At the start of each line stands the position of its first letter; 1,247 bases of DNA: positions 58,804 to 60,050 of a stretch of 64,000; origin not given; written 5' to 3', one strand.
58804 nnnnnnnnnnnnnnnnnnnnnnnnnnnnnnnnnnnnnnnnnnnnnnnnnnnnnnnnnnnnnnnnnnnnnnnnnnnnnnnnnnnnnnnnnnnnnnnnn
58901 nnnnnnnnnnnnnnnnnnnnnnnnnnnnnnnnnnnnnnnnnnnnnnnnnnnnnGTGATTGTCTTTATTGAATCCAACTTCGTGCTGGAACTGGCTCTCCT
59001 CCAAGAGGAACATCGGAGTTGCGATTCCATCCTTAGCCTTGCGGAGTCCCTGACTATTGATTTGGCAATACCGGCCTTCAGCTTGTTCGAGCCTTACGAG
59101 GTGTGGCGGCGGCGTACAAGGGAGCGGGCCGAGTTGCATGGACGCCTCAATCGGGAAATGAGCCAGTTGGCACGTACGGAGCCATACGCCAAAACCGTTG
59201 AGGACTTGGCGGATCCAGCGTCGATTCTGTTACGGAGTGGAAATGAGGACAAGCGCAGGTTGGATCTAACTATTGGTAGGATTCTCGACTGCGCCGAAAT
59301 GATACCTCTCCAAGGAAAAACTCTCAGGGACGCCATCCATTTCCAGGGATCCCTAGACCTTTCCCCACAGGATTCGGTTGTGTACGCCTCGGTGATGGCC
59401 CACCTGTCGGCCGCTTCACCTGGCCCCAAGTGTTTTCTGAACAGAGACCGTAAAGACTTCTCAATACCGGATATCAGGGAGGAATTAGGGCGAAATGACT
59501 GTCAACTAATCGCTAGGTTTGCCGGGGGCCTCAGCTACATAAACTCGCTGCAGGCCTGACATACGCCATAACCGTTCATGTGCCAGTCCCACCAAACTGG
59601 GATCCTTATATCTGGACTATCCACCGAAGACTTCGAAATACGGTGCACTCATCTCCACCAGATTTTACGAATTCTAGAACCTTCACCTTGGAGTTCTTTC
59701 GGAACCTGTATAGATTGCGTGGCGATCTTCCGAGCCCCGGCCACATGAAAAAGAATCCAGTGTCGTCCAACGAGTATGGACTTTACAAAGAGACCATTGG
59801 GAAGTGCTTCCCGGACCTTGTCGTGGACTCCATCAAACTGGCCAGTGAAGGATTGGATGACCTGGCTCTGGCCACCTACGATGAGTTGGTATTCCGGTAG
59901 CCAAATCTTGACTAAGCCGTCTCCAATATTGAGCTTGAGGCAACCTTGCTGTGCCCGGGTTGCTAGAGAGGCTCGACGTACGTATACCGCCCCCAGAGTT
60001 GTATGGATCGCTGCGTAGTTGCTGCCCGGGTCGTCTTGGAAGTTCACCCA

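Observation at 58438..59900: Low-GC islet right after tRNA-Ala with a coupled pair of predicted nuclease-fold proteins (PD-(D/E)xK-like + PIN-like): candidate novel toxin-antitoxin/defence module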

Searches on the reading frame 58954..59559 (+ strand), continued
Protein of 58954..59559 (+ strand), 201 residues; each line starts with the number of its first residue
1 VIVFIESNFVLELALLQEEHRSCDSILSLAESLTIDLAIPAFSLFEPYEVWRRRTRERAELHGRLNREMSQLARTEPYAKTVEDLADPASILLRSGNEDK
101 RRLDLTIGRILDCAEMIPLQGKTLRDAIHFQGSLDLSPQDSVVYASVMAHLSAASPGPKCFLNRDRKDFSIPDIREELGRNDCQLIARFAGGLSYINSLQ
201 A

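Call 76: search_dna_similar(query=window:58954-59559:+, collection=plasmids, mode=protein, max_rows=15)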
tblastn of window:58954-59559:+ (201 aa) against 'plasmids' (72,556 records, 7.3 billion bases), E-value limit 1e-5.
Records with a match: 7; places in all: 7; records where one place covers at least 80% of the query: 6.
Best place of each record, by identity: <60% 7.
By first word of the organism name: Tolypothrix 2; Microchaete 1; Gloeothece 1; Nostoc 1; Chroococcidiopsis 1; Hymenobacter 1.
By predicted mobility (MOB-suite, as given by PLSDB): mobilizable 3; conjugative 2; non-mobilizable 2.
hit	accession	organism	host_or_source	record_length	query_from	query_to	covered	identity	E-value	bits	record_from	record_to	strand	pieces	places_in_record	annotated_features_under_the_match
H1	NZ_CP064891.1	Tolypothrix sp. PCC 7601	Fresh water sample,Fresh water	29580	3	198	98%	42.3%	3e-43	160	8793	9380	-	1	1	PIN domain-containing protein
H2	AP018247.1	Microchaete diplosiphon NIES-3275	-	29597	3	198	98%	42.3%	3e-43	160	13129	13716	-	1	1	hypothetical protein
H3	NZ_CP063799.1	Tolypothrix sp. PCC 7712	Soil sample,soil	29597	3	198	98%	42.3%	3e-43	160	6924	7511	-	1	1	PIN domain-containing protein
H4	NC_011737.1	Gloeothece citriformis PCC 7424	-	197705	3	198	98%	40.9%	2e-43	161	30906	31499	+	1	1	PIN domain-containing protein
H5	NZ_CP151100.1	Nostoc sp. UHCC 0302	isolated culture,lake sediment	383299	3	198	98%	40.3%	4e-42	157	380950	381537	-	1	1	PIN domain-containing protein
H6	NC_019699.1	Chroococcidiopsis thermalis PCC 7203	-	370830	40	198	79%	39.6%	3e-31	126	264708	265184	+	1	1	none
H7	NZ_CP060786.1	Hymenobacter qilianensis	single bacterial strain,ermafrost ...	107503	1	192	96%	28.1%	1e-12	73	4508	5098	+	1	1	hypothetical protein (x2)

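Call 77: get_annotated_region(hit=H1, flank=3500)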
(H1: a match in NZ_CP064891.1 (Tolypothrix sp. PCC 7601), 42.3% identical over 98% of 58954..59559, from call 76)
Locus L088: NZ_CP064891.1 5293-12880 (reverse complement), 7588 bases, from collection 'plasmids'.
description: Tolypothrix sp. PCC 7601 plasmid unnamed12, complete sequence
organism: Tolypothrix sp. PCC 7601 (NCBI taxid 1188)
taxonomy: Bacteria; Cyanobacteriota; Cyanophyceae; Nostocales; Tolypothrichaceae; Tolypothrix; Tolypothrix sp. PCC 7601
host: -; source: Fresh water sample,Fresh water; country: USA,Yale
typing (MOB-suite, as given by PLSDB): mobilizable; relaxase MOBP
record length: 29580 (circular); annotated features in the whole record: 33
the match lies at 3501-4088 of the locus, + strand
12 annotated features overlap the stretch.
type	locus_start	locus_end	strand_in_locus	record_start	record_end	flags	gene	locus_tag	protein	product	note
CDS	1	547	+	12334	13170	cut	-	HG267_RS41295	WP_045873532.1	alpha/beta fold hydrolase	-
CDS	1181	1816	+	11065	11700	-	-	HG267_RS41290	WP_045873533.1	AAA family ATPase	-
CDS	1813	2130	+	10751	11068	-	-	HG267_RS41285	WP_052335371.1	ribbon-helix-helix protein, CopG family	GO:0006355 - regulation of DNA-templated transcription [Evidence IEA]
CDS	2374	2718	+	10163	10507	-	-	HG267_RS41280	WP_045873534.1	hypothetical protein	-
CDS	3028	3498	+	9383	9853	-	-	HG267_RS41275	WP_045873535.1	hypothetical protein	-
CDS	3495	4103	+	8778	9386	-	-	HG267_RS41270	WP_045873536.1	PIN domain-containing protein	-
CDS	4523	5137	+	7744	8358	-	-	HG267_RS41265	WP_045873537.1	hypothetical protein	-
CDS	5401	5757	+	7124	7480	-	-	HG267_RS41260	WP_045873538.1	PadR family transcriptional regulator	-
CDS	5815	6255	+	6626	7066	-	-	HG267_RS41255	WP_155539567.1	hypothetical protein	-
CDS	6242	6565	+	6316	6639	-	-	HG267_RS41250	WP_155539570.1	hypothetical protein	-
CDS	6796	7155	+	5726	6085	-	-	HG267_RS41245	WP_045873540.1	hypothetical protein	-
CDS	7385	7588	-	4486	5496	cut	-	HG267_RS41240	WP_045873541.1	tyrosine-type recombinase/integrase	GO:0015074 - DNA integration [Evidence IEA]; GO:0006310 - DNA recombination [Evidence IEA]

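Call 78: get_annotated_region(hit=H4, flank=3500)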
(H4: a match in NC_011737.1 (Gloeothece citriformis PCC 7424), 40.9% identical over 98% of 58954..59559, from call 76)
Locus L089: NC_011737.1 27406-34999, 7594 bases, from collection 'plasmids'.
description: Gloeothece citriformis PCC 7424 plasmid pP742402, complete sequence
organism: Gloeothece citriformis PCC 7424 (NCBI taxid 65393)
taxonomy: Bacteria; Cyanobacteriota; Cyanophyceae; Chroococcales; Aphanothecaceae; Gloeothece; Gloeothece citriformis; Gloeothece citriformis PCC 7424
host: -; source: -; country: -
typing (MOB-suite, as given by PLSDB): conjugative; replicon rep_cluster_1714; relaxase MOBP; mating-pair formation MPF_T
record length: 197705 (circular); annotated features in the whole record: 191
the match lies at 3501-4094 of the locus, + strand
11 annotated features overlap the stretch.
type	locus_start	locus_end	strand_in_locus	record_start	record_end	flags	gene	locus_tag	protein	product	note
CDS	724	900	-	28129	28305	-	-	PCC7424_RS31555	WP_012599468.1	hypothetical protein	-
CDS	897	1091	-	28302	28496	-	-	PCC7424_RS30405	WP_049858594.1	hypothetical protein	-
CDS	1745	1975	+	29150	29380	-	tumA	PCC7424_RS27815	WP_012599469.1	antitoxin TumA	-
CDS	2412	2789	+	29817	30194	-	-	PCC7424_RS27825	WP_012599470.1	nuclear transport factor 2 family protein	-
CDS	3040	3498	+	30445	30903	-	-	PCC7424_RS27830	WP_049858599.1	hypothetical protein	-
CDS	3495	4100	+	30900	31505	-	-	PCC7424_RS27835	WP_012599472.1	PIN domain-containing protein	-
CDS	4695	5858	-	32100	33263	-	-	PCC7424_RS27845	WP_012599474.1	IS4 family transposase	-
CDS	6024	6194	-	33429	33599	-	-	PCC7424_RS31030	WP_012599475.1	hypothetical protein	-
CDS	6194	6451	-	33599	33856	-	-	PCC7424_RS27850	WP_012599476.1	prevent-host-death family protein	-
CDS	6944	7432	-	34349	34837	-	-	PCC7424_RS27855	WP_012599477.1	zinc ribbon domain-containing protein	-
CDS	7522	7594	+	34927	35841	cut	-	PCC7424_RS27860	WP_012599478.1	tyrosine-type recombinase/integrase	GO:0015074 - DNA integration [Evidence IEA]; GO:0006310 - DNA recombination [Evidence IEA]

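Call 92: list_cluster_members(proteins=[P0001, window:58954-59559:+, window:60107-61219:+])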
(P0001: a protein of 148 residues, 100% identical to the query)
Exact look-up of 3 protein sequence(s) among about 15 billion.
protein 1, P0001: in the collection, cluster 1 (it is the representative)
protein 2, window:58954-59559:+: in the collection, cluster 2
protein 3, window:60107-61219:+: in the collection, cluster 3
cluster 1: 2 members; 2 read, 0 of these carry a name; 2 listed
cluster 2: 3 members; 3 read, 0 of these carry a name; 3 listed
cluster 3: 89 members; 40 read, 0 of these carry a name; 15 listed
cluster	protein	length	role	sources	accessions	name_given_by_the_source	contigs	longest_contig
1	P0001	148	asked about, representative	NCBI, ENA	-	-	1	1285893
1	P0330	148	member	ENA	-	-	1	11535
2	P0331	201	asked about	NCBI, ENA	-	-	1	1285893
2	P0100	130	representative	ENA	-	-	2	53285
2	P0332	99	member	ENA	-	-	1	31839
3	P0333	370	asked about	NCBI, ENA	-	-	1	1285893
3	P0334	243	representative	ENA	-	-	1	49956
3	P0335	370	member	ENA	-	-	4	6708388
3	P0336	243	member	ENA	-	-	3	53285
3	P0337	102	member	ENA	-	-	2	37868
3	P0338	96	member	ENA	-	-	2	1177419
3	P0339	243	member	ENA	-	-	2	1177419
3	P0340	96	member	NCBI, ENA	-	-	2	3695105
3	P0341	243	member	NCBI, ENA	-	-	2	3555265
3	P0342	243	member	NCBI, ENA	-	-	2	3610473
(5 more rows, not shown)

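Call 103: search_protein_families(library=pfam, proteins=[L170:3056-4408:+, L048:2058-3284:-, L048:4692-5201:-, L058:1815-3158:-, L058:5771-6271:+, L009:2195-3298:+], max_evalue=0.001)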
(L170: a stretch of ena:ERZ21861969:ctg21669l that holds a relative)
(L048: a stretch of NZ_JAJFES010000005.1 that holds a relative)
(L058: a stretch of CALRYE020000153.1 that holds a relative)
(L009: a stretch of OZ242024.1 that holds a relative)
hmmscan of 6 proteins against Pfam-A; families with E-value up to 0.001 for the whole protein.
L170:3056-4408:+ (450 aa): 1 family
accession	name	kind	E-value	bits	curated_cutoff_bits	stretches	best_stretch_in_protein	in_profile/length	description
PF05168.19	HEPN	-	0.00061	20.4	22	0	61-123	31-91/117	HEPN domain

L048:2058-3284:- (409 aa): 0 families

L048:4692-5201:- (170 aa): 0 families

L058:1815-3158:- (448 aa): 3 families
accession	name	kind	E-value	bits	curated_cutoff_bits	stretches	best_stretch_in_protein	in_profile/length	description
PF01494.25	FAD_binding_3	-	4e-17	62.9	22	1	195-396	128-339/349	FAD binding domain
PF08491.16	SE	-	0.0001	22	20.1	1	324-425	115-217/276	Squalene epoxidase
PF05834.18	Lycopene_cycl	-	0.00095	18.8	23.4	0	164-225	84-145/380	Lycopene cyclase protein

L058:5771-6271:+ (167 aa): 2 families
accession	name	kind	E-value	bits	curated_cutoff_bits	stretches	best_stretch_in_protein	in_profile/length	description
PF01272.25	GreA_GreB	-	2e-14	53.8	26.9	1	81-155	2-75/77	Transcription elongation factor, GreA/GreB, C-term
PF14760.11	Rnk_N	-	8.4e-13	49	23.7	1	36-75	1-41/41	Rnk N-terminus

L009:2195-3298:+ (368 aa): 3 families
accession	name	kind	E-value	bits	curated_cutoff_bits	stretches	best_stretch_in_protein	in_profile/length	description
PF01408.29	GFO_IDH_MocA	-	1.4e-20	74.6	24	1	6-135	3-120/120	Oxidoreductase family, NAD-binding Rossmann fold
PF22725.1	GFO_IDH_MocA_C3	-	8.5e-17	61.8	27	1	143-257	1-124/124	GFO/IDH/MocA C-terminal domain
PF02894.22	GFO_IDH_MocA_C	-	6.5e-08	33.1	22.9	1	147-340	1-214/218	Oxidoreductase family, C-terminal alpha/beta domain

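Call 109: search_dna_similar(query=window:58954-59559:+, collection=phages, mode=protein, max_rows=10, max_evalue=0.001)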
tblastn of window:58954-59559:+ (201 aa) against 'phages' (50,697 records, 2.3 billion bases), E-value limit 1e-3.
No match.

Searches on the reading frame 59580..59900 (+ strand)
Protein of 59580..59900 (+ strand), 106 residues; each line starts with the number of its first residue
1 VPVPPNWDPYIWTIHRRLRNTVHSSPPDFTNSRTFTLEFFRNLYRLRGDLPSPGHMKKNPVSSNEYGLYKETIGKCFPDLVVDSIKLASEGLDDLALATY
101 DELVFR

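Call 6: search_protein_families(library=pfam, proteins=[window:59580-59900:+], max_evalue=1)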
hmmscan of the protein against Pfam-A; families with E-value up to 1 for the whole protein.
window:59580-59900:+ (106 aa): 1 family
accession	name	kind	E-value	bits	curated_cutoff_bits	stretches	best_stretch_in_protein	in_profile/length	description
PF10546.14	P63C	-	0.054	14.5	26.1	1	32-86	14-65/93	P63C domain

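Call 7: search_protein_families(library=padloc, proteins=[window:59580-59900:+], max_evalue=1)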
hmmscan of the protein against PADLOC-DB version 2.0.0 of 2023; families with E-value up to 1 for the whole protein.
window:59580-59900:+ (106 aa): 0 families

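Call 8: search_protein_families(library=ncbifam, proteins=[window:59580-59900:+], max_evalue=1)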
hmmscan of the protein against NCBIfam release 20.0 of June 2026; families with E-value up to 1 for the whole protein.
window:59580-59900:+ (106 aa): 0 families

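Call 50: find_homologous_proteins(query=window:59580-59900:+, max_evalue=0.01)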
Query window:59580-59900:+ (106 aa): 1 proteins with E <= 0.01 among 13 candidates.
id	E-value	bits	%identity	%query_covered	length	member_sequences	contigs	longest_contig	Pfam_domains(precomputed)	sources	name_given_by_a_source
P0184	8.0e-28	115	92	58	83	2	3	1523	-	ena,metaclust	metaclust:\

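Call 52: search_protein_families(library=phrogs, proteins=[window:59580-59900:+], max_evalue=0.1)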
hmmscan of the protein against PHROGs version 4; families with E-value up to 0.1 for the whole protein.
window:59580-59900:+ (106 aa): 0 families
